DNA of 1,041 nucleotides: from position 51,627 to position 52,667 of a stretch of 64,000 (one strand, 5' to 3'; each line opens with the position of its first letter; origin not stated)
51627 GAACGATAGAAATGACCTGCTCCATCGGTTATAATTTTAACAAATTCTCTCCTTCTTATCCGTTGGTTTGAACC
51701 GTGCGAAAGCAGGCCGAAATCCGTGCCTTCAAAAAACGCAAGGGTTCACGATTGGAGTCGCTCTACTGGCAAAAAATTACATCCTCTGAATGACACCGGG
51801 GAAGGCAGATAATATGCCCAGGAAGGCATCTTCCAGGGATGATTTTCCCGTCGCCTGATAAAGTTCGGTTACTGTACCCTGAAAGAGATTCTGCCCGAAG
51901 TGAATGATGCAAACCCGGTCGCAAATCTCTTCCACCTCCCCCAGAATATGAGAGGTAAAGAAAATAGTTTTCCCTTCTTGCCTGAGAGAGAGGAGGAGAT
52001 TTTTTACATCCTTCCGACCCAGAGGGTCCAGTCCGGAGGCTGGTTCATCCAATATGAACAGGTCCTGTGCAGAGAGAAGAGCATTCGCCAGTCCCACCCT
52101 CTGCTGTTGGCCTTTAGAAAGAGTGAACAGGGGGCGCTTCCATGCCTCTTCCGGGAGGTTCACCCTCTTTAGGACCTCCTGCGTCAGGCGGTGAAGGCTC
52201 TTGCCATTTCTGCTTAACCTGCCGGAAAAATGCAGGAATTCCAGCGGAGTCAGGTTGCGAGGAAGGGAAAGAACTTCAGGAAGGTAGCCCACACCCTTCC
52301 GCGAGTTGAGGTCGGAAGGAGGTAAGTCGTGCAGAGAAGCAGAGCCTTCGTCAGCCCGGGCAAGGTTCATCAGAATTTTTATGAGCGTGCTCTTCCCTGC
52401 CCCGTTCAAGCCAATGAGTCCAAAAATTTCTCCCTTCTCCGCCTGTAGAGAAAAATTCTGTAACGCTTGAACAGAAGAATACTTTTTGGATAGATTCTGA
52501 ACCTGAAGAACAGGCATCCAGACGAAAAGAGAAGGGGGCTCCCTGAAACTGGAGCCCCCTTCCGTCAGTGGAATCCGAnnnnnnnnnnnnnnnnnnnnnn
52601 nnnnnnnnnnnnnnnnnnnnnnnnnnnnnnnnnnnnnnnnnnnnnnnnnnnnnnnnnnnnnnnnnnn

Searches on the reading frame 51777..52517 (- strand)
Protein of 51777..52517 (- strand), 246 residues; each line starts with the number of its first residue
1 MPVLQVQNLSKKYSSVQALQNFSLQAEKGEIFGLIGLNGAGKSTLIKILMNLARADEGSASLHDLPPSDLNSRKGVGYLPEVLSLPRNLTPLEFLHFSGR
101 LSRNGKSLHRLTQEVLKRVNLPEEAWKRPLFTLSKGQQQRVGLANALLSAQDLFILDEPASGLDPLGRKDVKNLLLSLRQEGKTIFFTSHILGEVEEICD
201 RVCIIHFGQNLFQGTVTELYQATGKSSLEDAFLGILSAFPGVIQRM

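Call 30: search_protein_families(library=pfam, proteins=[window:51777-52517:-], max_evalue=0.001)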
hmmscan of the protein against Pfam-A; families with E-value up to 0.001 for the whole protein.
window:51777-52517:- (246 aa): 4 families
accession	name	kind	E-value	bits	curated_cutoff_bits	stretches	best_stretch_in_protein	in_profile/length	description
PF00005.33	ABC_tran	-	3.2e-27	96.2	25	1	19-160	1-136/137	ABC transporter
PF13304.12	AAA_21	-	5.8e-14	53.3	27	2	127-194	232-302/304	AAA domain, putative AbiEii toxin, Type IV TA system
PF13555.12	AAA_29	-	0.00011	22.3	27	0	28-47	22-40/61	P-loop containing region of AAA domain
PF02463.25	SMC_N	-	0.00098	19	40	0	31-193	26-200/220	RecF/RecN/SMC N terminal domain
